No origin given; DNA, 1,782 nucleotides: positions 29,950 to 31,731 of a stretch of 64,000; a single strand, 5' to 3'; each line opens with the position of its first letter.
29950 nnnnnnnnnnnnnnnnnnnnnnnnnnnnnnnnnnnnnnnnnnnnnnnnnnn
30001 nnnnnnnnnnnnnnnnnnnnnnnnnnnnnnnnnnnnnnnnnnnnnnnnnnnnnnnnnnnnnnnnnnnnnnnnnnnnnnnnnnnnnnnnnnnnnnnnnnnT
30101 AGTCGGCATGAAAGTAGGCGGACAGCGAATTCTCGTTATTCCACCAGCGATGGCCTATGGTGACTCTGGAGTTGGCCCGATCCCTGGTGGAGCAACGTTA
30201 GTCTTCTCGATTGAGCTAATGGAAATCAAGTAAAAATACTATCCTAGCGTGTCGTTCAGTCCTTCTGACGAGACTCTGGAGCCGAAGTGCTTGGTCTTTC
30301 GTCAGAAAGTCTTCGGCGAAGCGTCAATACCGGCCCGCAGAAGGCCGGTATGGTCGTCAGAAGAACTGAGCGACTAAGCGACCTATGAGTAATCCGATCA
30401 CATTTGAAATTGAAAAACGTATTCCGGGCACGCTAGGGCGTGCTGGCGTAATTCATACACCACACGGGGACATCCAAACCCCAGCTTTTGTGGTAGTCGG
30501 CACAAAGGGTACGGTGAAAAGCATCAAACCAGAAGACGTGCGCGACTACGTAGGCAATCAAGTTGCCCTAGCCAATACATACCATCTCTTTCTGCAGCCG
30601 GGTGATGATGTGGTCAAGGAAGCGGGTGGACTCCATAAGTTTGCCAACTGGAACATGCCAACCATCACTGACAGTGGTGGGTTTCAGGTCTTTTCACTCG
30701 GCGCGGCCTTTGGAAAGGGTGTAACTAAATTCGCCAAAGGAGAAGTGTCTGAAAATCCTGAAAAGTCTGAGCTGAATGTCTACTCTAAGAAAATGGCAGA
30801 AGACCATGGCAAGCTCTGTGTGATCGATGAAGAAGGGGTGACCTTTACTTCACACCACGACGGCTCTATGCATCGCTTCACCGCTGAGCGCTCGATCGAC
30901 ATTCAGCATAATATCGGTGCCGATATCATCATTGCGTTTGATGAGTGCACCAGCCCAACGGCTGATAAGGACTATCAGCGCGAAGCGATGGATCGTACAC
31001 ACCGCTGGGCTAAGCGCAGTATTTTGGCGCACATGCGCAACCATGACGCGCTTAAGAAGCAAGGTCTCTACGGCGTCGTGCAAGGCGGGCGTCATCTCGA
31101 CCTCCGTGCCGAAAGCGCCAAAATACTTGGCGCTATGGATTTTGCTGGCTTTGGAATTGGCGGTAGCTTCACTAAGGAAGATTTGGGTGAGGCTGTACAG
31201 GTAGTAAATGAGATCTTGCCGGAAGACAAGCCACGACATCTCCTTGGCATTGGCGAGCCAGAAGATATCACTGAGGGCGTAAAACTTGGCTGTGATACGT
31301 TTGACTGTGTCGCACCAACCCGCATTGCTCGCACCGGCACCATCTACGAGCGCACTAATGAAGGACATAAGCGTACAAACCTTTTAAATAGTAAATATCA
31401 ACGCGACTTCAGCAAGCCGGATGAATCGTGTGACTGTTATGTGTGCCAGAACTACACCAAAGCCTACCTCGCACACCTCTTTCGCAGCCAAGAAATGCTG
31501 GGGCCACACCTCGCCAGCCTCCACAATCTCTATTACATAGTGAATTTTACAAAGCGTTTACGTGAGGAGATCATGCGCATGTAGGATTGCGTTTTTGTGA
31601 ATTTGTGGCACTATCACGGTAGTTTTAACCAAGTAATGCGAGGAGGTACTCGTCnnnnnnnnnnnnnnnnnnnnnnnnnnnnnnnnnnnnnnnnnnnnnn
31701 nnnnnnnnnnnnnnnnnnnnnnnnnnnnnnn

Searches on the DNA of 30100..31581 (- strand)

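Call 8: search_rna_families(source=window, start=30100, end=30500, threshold=evalue, max_evalue=10)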
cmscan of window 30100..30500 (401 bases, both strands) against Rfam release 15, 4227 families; matches with E-value up to 10: 2.
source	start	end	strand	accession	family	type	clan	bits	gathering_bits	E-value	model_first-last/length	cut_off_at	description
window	30132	30190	+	RF02012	group-II-D1D4-7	Intron;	CL00102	13.2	34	1.9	1-151/151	no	Group II catalytic intron D1-D4-7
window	30252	30412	-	RF01752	psaA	Cis-reg;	-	9.9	50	6.6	1-197/197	no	psaA RNA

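Call 21: build_rna_model(alignment_id=A1)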
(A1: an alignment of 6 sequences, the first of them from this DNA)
Model R1 built from alignment A1 (6 sequences, 144 columns); structure: RNAalifold consensus.
model positions 124; base pairs 48; branch points 1; effective number of sequences 1.66; information 0.59 bits per position. Calibrated on 0.2 Mb of random sequence (short: E-values are rough).
structure used (alignment columns):
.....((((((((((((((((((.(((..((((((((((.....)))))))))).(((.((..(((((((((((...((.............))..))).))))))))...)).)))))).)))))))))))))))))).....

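Call 22: search_with_rna_model(model_id=R1, sources=[window, L001, L002, L003, L004, L005, L006, L007, L008, L009, L010, L011, L012, L013, L014, L015, L016, L017, L018, L019, L020, L021, L022, L023, L024, L025, L026, L027, L028, L029, L030, L031, L032, L033, L034, L035, L036, L037, L038, L039, L040, L041, L042, L043, L044, L045, L046, L047, L048, L049, L050, L051, L052, L053, L054, L055, L056, L057, L058, L059, L060, L061, L062, L063, L064, L065, L066, L067, L068, L069, L070, L071, L072, L073, L074, L075, L076, L077, L078, L079, L080], max_evalue=10)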
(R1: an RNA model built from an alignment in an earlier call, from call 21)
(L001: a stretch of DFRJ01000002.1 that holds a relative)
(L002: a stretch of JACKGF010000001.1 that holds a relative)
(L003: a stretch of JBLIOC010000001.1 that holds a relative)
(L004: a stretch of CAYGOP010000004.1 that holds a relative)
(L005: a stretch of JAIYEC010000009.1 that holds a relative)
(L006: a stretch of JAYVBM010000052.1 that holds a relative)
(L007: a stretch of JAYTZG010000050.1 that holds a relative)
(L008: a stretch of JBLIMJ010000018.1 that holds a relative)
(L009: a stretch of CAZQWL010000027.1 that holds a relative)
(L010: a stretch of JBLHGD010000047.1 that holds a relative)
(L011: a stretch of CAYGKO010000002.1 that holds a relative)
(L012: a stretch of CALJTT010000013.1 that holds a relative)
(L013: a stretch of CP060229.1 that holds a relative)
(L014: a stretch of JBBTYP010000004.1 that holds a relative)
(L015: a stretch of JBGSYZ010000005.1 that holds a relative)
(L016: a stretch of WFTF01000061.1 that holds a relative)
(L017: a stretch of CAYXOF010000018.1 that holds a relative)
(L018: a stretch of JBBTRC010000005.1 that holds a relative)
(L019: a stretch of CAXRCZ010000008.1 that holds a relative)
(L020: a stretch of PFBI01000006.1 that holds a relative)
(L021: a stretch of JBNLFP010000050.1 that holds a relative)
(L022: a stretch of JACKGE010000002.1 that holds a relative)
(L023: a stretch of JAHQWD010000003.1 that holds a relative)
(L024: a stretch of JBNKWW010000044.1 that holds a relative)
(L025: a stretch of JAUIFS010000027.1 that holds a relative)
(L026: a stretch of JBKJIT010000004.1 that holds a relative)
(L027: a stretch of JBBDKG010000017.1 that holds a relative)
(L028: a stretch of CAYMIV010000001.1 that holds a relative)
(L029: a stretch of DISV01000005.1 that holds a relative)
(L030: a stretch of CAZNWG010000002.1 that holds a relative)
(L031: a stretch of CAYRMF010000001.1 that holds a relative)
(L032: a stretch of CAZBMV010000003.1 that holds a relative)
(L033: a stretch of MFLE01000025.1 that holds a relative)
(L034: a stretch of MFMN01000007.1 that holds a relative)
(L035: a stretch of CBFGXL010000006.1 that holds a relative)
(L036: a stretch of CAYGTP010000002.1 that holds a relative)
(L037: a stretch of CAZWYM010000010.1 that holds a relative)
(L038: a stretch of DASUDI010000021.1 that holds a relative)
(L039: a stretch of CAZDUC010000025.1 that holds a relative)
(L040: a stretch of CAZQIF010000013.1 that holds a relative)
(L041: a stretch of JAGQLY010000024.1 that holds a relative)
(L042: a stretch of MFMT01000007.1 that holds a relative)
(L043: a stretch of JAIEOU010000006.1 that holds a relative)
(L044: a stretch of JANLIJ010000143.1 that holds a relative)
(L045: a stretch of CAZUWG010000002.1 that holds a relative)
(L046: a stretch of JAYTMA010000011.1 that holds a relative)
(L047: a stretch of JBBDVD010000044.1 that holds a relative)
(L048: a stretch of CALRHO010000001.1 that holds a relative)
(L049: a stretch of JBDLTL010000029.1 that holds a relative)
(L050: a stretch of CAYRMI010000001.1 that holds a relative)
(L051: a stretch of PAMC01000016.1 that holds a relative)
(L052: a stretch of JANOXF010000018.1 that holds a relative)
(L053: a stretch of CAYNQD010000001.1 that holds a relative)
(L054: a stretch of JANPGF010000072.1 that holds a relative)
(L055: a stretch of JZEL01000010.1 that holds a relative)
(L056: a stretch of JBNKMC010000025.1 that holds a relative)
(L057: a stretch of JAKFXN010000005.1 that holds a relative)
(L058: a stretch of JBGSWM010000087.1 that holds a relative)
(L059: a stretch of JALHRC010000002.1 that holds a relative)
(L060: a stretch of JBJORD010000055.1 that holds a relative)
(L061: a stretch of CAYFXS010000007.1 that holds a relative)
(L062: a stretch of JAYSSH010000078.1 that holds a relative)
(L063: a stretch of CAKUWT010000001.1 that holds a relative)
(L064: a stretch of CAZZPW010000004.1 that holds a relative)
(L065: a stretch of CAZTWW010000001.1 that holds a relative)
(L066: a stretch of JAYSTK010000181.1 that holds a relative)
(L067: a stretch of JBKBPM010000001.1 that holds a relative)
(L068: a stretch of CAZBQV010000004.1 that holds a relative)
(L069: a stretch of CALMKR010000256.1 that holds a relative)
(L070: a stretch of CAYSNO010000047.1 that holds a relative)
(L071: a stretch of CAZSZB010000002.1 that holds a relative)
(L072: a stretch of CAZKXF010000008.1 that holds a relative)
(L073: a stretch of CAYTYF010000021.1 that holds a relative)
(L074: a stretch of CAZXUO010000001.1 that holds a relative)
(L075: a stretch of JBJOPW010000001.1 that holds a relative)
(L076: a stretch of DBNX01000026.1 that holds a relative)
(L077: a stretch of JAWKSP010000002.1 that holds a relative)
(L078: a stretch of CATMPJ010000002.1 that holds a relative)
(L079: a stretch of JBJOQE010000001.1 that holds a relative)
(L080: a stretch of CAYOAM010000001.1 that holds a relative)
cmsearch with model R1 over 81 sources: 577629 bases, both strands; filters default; matches with E-value up to 10: 6.
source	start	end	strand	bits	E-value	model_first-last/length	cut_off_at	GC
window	30251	30374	-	130.1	1e-30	1-124/124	no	0.56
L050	2853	2974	+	117.7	1.8e-27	1-124/124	no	0.48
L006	2629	2755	+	115.3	7.4e-27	1-124/124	no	0.43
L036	2855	2980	-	105.7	2.4e-24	1-124/124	no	0.56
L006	2798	2926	-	104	6.8e-24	1-124/124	no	0.47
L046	2858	2981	+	102.3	1.9e-23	1-124/124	no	0.48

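Call 28: search_with_rna_model(model_id=R1, sources=[L081, L082, L083, L084, L085, L086, L087, L088, L089, L090, L091, L092, L093, L094, L095, L096, L097, L098, L099, L100, L101, L102, L103, L104, L105, L106, L107, L108, L109, L110, L111, L112, L113, L114, L115, L116, L117, L118, L119, L120, L121, L122, L123, L124, L125, L126, L127, L128, L129, L130, L131, L132, L133, L134, L135, L136, L137, L138, L139, L140, L141, L142, L143, L144, L145, L146, L147, L148, L149, L150, L151, L152, L153, L154, L155, L156, L157, L158, L159, L160, L161, L162, L163, L164, L165, L166, L167, L168, L169, L170, L171, L172, L173, L174, L175, L176, L177, L178, L179, L180], max_evalue=1)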
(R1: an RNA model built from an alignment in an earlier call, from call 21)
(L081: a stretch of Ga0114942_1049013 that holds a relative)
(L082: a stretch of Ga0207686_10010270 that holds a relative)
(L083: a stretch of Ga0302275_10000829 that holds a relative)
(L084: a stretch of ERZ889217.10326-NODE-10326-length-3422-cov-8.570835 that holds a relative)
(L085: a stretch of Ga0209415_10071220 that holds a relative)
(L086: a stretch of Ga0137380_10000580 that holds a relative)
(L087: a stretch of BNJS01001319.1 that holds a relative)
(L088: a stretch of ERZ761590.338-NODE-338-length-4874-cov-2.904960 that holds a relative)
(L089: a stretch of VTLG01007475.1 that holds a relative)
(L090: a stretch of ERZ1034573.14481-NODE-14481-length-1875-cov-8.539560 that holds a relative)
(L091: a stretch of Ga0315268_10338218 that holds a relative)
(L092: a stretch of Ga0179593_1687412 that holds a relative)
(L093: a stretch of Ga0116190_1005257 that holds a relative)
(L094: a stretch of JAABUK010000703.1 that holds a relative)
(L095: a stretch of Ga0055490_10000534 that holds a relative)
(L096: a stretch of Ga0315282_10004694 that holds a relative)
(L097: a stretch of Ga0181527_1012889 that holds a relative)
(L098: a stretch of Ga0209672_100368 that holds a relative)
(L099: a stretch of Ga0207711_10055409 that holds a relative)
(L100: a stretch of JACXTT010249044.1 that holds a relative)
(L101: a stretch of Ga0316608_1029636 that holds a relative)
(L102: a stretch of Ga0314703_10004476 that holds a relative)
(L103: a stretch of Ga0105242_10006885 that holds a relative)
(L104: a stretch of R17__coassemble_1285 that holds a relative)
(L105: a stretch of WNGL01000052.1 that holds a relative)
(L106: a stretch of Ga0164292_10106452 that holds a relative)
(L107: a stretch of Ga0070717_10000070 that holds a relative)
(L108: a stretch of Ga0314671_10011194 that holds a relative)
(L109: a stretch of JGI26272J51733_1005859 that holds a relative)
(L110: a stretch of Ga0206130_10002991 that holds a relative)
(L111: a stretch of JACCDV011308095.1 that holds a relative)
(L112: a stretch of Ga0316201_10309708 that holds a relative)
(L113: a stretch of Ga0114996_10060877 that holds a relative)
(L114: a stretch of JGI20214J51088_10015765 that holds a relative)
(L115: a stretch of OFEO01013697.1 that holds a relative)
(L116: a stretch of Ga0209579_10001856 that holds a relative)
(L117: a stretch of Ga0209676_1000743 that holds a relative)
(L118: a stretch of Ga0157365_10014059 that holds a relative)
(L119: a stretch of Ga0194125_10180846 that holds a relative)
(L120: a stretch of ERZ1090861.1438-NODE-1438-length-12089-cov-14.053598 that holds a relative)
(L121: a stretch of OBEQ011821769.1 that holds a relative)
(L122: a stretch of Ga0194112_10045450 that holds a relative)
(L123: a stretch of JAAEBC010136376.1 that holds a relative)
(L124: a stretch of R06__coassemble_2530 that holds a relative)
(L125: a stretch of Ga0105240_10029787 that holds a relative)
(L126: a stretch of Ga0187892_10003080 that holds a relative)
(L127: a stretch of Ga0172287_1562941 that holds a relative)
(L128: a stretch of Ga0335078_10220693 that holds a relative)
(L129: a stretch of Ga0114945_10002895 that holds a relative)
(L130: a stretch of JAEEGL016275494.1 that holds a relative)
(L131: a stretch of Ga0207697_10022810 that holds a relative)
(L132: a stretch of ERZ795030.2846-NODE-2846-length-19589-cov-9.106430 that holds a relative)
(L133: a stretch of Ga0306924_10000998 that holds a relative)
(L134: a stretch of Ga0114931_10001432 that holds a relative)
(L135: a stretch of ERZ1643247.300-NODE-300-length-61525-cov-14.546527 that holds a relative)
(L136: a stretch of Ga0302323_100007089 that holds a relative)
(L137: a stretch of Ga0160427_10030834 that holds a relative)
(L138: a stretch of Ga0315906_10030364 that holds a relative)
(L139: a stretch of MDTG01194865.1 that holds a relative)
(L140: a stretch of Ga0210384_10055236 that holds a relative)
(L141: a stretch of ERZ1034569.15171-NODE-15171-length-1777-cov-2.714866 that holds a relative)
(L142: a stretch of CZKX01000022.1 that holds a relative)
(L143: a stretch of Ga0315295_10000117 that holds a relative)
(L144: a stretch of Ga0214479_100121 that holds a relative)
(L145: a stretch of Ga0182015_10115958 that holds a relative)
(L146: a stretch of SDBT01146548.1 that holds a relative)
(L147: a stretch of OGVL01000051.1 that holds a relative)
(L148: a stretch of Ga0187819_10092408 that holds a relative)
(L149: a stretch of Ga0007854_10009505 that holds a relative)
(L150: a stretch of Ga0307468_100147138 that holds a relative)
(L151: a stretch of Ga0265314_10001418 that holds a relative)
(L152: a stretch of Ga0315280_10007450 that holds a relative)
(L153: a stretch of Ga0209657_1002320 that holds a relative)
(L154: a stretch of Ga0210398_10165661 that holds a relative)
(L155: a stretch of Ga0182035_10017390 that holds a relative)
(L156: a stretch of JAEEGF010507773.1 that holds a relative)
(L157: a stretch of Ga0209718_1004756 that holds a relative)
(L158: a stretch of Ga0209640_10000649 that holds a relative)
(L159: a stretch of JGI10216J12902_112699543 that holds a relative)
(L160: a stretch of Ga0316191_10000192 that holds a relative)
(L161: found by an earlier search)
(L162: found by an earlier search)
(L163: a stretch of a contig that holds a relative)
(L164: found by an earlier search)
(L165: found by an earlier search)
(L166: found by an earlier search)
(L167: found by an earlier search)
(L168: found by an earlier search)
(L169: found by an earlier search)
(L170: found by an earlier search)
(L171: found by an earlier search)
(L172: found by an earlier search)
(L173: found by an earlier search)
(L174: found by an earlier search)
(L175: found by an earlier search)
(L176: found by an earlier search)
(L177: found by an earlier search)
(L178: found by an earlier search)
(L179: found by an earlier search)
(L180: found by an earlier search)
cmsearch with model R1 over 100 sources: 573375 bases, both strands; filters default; matches with E-value up to 1: 3.
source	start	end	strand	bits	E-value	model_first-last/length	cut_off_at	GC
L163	10524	10639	-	95.7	1e-21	1-124/124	no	0.59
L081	226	346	+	80.5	9.1e-18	1-124/124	no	0.49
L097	1769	1900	+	20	0.06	1-124/124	no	0.55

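Call 29: search_with_rna_model(model_id=R1, sources=[L181, L182, L183, L184, L185, L186, L187, L188, L189, L190, L191, L192, L193, L194, L195, L196, L197, L198, L199, L200, L201, L202, L203, L204, L205], max_evalue=1)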
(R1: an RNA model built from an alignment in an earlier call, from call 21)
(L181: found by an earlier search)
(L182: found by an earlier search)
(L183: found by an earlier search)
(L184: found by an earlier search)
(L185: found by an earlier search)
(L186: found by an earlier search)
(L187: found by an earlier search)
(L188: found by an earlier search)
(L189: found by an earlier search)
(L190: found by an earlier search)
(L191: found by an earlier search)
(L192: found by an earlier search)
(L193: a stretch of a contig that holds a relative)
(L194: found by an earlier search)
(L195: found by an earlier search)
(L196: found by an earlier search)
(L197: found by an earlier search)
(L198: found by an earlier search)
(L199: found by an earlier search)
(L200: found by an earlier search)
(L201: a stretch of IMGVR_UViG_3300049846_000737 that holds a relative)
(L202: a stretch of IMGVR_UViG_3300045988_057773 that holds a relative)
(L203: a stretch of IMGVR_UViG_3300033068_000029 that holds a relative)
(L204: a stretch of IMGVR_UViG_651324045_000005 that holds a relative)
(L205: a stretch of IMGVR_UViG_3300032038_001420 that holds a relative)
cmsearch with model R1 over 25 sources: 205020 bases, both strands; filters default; matches with E-value up to 1: 1.
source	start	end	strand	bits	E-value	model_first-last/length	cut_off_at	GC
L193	690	805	-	95.7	3.6e-22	1-124/124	no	0.59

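Call 32: search_with_rna_model(model_id=R1, sources=[window, L006, L036, L046, L050, L081, L163], max_evalue=0.001, make_alignment=true)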
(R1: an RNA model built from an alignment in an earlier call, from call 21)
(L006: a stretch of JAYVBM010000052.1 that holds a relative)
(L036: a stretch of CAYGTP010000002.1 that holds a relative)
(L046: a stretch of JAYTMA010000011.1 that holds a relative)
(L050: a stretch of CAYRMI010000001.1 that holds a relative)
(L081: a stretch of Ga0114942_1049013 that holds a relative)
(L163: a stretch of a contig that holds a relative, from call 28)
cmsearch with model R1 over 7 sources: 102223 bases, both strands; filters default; matches with E-value up to 0.001: 8.
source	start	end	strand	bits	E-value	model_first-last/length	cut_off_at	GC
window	30251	30374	-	130.1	1.8e-31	1-124/124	no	0.56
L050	2853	2974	+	117.7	3.1e-28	1-124/124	no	0.48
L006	2629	2755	+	115.3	1.3e-27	1-124/124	no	0.43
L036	2855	2980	-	105.7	4.2e-25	1-124/124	no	0.56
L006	2798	2926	-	104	1.2e-24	1-124/124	no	0.47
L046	2858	2981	+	102.3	3.4e-24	1-124/124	no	0.48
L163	10524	10639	-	95.7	1.8e-22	1-124/124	no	0.59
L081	226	346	+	80.5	1.6e-18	1-124/124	no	0.49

Alignment A2: 8 matches aligned to the model, 132 columns, each read 5' to 3' on its own strand. Consensus structure (alignment columns), stored with it:
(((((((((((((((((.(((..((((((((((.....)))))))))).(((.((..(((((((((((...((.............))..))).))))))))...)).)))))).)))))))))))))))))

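Call 46: search_dna_similar(query=window:30245-30384:+, collection=phages, mode=distant, max_evalue=1)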
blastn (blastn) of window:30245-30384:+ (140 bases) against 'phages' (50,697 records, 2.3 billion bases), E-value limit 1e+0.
Records with a match: 1; places in all: 1; records where one place covers at least 80% of the query: 0.
Best place of each record, by identity: 80-90% 1.
By first word of the organism name: Synechococcus 1.
By host as written in the record: Synechococcus elongatus PCC 7942 = FACHB-805 1.
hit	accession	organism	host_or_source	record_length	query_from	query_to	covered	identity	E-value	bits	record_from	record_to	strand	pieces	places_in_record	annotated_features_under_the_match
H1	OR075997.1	Synechococcus phage Sc-Yong805-2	Synechococcus elongatus PCC 7942 = ...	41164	11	43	24%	87.9%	3e-2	43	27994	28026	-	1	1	hypothetical protein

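Call 47: search_dna_similar(query=window:30245-30384:+, collection=plasmids, mode=distant, max_evalue=1)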
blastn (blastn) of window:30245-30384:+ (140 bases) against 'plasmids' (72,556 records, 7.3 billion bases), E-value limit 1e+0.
No match.

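Call 48: search_rna_families(sources=[L005, L007, L036, L062, L064, L069, L075, L051, L006, L046, L050, L163, L081, L003, L012, L015, L024, L042, L066], threshold=gathering)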
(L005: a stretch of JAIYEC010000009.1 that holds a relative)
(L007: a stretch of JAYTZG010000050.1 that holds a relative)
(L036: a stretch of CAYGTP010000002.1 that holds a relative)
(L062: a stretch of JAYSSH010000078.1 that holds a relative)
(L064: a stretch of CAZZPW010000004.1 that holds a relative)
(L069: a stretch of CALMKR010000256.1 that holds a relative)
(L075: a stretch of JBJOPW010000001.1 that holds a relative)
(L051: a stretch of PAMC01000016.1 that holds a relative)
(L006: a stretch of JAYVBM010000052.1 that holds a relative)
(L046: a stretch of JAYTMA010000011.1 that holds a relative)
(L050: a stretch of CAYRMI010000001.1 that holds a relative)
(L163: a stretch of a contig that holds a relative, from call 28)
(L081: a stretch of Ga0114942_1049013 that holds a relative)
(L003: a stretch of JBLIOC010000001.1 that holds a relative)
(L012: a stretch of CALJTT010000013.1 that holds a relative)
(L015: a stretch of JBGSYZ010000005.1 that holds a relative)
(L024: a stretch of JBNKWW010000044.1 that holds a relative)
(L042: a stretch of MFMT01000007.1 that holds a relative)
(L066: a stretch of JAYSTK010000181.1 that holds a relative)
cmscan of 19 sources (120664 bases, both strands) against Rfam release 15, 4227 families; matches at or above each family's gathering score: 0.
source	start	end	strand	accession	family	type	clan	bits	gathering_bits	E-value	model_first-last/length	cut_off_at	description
